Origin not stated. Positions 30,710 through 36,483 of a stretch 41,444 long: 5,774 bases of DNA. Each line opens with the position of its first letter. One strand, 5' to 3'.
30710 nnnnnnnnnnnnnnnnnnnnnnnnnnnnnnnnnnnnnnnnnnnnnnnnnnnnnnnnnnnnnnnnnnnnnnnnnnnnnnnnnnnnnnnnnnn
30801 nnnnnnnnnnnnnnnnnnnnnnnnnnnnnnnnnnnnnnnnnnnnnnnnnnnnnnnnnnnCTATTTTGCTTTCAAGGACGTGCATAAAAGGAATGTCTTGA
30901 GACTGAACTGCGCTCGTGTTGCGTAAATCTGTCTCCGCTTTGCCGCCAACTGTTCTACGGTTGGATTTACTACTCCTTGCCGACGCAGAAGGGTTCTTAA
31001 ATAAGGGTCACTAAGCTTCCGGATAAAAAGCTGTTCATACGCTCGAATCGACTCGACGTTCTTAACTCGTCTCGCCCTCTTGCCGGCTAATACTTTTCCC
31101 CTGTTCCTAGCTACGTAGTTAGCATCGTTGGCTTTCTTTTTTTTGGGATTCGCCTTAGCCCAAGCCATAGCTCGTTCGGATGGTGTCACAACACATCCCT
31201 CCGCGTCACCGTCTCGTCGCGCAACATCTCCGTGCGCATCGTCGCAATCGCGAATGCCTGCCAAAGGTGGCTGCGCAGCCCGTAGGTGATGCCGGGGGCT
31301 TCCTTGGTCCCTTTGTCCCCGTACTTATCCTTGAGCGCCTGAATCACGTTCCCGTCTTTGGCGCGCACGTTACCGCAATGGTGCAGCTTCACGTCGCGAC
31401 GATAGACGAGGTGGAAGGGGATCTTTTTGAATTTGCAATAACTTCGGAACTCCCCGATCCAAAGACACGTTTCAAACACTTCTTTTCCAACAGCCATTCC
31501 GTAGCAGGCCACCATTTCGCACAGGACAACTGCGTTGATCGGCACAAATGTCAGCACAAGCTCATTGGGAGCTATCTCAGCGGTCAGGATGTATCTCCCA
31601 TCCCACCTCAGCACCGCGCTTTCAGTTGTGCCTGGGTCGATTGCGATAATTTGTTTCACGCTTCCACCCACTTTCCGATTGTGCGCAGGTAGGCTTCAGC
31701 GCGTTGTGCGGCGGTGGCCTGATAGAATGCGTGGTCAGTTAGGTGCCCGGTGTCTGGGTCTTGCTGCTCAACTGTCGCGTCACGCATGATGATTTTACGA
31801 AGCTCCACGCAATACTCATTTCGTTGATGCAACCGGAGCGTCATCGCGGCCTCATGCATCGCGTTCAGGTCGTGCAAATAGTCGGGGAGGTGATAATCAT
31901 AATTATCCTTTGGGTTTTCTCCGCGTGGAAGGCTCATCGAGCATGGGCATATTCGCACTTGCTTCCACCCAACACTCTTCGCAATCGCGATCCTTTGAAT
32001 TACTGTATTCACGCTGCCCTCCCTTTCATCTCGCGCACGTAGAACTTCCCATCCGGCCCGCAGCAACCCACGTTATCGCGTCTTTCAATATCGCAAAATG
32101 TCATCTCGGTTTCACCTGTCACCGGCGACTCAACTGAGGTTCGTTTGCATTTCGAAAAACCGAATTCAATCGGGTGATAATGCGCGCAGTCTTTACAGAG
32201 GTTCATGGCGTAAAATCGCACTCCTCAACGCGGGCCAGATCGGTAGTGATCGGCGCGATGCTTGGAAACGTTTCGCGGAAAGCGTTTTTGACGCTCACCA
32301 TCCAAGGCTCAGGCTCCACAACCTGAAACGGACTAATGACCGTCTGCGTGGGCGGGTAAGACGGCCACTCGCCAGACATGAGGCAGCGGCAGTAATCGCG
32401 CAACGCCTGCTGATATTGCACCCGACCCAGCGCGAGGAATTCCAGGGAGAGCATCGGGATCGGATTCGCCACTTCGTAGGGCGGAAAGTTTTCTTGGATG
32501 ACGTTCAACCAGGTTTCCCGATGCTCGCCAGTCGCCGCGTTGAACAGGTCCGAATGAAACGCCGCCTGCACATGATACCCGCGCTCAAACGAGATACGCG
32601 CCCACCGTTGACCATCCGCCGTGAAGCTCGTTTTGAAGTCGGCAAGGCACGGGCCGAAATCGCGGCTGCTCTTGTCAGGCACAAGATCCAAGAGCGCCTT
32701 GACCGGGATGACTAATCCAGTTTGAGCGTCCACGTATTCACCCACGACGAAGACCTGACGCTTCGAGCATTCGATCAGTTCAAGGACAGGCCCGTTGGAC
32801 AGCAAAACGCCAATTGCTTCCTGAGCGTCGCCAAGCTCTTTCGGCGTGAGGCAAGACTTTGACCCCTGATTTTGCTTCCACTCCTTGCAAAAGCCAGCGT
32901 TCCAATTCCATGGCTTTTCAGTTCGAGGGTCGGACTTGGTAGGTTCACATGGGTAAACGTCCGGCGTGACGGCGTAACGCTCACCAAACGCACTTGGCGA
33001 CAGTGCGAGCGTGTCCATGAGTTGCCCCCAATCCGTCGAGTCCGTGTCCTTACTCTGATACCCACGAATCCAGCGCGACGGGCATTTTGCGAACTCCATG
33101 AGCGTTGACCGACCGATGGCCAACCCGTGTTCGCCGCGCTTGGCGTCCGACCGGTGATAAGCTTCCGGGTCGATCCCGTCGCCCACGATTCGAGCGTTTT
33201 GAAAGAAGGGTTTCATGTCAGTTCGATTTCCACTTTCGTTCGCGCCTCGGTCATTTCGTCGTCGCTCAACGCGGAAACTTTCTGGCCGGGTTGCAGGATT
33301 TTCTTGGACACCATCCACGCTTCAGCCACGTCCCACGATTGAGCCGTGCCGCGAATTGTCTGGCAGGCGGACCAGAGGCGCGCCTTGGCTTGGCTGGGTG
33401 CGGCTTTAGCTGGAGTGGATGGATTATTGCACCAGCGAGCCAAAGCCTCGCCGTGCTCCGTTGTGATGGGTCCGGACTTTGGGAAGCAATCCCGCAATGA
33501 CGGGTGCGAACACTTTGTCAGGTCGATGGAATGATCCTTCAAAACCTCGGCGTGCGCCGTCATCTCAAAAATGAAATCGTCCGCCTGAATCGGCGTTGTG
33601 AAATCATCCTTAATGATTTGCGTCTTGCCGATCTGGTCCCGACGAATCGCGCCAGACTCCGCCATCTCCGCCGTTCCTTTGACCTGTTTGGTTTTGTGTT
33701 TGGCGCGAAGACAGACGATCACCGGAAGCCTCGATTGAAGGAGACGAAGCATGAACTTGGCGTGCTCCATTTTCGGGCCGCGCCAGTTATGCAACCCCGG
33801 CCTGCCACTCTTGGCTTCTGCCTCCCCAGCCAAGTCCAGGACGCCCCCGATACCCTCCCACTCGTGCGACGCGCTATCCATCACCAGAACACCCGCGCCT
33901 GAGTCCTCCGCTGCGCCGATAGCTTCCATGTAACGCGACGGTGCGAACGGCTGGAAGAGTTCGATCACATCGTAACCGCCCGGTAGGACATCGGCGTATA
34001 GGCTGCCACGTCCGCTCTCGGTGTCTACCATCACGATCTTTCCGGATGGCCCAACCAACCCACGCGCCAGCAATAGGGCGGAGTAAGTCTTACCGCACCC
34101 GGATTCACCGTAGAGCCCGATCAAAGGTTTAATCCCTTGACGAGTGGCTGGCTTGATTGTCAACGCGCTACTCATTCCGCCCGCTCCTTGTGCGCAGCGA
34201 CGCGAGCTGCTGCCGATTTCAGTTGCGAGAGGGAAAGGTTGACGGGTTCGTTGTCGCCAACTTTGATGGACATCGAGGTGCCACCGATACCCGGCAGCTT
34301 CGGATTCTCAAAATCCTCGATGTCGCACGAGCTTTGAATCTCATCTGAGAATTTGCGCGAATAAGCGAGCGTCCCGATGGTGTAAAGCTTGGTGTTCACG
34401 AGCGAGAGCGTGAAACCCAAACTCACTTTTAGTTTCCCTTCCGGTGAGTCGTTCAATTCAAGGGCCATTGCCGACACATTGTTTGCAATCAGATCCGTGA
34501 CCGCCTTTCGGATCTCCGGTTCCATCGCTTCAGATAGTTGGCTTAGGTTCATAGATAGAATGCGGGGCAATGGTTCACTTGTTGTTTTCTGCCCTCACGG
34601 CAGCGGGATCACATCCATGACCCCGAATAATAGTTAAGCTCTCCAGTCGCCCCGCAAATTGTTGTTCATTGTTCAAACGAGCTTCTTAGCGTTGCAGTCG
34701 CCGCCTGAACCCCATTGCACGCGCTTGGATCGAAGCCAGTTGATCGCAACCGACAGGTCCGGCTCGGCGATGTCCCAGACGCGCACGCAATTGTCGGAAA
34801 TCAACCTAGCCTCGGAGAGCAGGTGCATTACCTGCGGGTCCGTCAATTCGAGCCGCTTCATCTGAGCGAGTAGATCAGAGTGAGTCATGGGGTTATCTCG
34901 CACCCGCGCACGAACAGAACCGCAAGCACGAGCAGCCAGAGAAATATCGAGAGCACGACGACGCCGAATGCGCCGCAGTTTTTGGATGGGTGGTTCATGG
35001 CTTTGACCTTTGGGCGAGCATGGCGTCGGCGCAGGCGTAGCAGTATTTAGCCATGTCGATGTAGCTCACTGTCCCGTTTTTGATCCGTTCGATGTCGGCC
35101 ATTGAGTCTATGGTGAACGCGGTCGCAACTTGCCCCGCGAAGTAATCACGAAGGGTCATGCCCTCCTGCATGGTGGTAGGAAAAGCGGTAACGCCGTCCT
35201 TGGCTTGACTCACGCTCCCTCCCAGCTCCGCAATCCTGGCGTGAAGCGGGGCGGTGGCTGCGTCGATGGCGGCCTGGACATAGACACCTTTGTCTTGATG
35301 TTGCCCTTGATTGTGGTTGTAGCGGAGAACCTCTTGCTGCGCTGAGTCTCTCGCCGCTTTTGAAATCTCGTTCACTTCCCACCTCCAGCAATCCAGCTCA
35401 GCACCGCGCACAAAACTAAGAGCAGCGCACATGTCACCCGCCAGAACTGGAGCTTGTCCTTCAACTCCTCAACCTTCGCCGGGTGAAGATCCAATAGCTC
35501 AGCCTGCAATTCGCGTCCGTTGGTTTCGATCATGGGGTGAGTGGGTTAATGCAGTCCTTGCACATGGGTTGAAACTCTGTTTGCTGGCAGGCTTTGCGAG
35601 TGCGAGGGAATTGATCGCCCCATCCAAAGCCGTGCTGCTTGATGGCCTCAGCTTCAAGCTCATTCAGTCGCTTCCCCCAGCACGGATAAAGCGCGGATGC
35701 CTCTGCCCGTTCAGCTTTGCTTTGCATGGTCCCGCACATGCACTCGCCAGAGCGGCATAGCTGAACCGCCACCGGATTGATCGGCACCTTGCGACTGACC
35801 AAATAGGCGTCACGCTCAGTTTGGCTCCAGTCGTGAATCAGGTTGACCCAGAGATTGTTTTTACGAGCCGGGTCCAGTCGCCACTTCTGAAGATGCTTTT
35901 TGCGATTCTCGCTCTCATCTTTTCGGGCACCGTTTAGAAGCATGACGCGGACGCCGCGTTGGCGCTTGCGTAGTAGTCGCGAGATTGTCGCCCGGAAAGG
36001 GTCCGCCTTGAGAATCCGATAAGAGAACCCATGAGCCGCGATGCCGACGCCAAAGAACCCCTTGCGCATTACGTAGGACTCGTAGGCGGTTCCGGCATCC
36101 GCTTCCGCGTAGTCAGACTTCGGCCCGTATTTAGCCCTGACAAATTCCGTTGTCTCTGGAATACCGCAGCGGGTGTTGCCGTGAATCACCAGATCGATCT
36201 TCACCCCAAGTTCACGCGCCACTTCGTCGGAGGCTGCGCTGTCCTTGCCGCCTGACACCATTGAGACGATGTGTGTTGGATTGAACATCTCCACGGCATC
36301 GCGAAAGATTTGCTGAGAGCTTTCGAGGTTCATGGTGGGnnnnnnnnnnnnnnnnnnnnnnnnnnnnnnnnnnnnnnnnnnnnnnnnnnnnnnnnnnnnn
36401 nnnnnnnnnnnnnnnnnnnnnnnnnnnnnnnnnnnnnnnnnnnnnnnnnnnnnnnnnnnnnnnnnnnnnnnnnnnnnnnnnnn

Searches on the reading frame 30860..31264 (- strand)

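Call 43: search_protein_families(library=phrogs, proteins=[window:30860-31264:-], max_evalue=0.01)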
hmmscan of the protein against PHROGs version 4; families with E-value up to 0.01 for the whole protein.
window:30860-31264:- (134 aa): 1 family
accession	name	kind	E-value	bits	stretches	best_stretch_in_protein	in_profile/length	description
phrog_17714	-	unknown function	0.001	20.4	1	25-114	5-83/129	-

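Call 47: search_protein_families(library=pfam, proteins=[window:30860-31264:-], max_evalue=1)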
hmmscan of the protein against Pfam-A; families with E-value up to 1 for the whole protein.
window:30860-31264:- (134 aa): 0 families

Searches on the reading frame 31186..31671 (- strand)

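Call 43: search_protein_families(library=phrogs, proteins=[window:31186-31671:-], max_evalue=0.01)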
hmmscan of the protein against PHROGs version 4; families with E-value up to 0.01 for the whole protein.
window:31186-31671:- (161 aa): 2 families
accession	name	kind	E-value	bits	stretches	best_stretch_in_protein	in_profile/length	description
phrog_1770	-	DNA, RNA and nucleotide metabolism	2.1e-14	54.8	1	7-152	5-151/158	Holliday junction resolvase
phrog_159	-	DNA, RNA and nucleotide metabolism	0.0093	16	0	72-121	176-222/330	RuvC-like Holliday junction resolvase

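Call 47: search_protein_families(library=pfam, proteins=[window:31186-31671:-], max_evalue=1)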
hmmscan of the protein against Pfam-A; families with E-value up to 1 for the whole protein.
window:31186-31671:- (161 aa): 0 families

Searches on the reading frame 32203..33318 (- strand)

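Call 18: search_protein_families(library=pfam, proteins=[window:32203-33318:-], max_evalue=0.01)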
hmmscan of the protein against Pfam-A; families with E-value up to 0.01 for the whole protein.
window:32203-33318:- (371 aa): 1 family
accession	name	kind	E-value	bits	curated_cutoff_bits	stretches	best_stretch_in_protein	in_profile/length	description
PF12684.13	DUF3799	-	0.0001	22.6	26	1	71-321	3-223/233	PDDEXK-like domain of unknown function (DUF3799)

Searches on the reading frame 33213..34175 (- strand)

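Call 18: search_protein_families(library=pfam, proteins=[window:33213-34175:-], max_evalue=0.01)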
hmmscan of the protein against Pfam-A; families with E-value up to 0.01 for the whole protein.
window:33213-34175:- (320 aa): 1 family
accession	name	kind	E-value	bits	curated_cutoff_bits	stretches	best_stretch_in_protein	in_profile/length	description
PF13479.12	AAA_24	-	1.5e-12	48.2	27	1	19-169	5-141/195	AAA domain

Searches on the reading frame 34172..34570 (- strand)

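Call 43: search_protein_families(library=phrogs, proteins=[window:34172-34570:-], max_evalue=0.01)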
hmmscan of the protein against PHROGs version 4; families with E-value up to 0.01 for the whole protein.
window:34172-34570:- (132 aa): 0 families

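Call 47: search_protein_families(library=pfam, proteins=[window:34172-34570:-], max_evalue=1)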
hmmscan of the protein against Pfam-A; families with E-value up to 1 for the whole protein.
window:34172-34570:- (132 aa): 2 families
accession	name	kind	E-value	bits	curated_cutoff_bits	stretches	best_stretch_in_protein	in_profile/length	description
PF23487.1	Ig_TMEM132_6th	-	0.083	13.3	27.8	1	24-86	2-64/116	TMEM132 sixth domain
PF14301.12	DUF4376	-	0.17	12.8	25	1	102-130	54-82/106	Domain of unknown function (DUF4376)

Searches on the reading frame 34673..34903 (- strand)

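Call 47: search_protein_families(library=pfam, proteins=[window:34673-34903:-], max_evalue=1)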
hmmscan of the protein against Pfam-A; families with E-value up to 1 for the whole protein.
window:34673-34903:- (76 aa): 1 family
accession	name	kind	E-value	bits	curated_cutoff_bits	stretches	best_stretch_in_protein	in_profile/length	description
PF15769.10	DUF4698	-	0.011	15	28.6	1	40-63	443-466/481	Domain of unknown function (DUF4698)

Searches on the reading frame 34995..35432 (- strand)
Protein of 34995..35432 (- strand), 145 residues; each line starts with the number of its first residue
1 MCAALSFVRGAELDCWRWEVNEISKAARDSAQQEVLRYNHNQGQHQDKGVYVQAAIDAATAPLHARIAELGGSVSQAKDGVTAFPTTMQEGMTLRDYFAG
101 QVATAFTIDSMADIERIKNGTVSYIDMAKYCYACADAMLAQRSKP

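Call 18: search_protein_families(library=pfam, proteins=[window:34995-35432:-], max_evalue=0.01)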
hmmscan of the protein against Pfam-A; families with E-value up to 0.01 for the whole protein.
window:34995-35432:- (145 aa): 0 families

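Call 43: search_protein_families(library=phrogs, proteins=[window:34995-35432:-], max_evalue=0.01)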
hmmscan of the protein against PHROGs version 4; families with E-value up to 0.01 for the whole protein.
window:34995-35432:- (145 aa): 3 families
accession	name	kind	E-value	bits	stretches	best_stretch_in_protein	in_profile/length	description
phrog_2201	-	unknown function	1.8e-15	58.3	1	74-144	136-216/226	-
phrog_37111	-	unknown function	0.00098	20.3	1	85-143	73-128/130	-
phrog_20565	-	unknown function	0.0053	18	0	89-143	18-70/71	-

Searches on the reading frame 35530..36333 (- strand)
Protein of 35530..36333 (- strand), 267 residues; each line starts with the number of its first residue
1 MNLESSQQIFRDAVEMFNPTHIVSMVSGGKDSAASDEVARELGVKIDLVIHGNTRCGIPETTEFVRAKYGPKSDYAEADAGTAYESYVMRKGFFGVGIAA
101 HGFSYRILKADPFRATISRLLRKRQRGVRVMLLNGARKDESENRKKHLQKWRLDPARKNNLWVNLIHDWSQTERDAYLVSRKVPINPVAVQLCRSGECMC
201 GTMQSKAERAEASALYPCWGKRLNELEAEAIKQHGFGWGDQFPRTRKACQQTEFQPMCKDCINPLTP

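Call 18: search_protein_families(library=pfam, proteins=[window:35530-36333:-], max_evalue=0.01)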
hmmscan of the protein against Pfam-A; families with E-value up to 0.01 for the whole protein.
window:35530-36333:- (267 aa): 1 family
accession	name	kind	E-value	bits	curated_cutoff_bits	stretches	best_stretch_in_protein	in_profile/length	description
PF01507.26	PAPS_reduct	-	8.4e-12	45.9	22.5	1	22-195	2-166/175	Phosphoadenosine phosphosulfate reductase domain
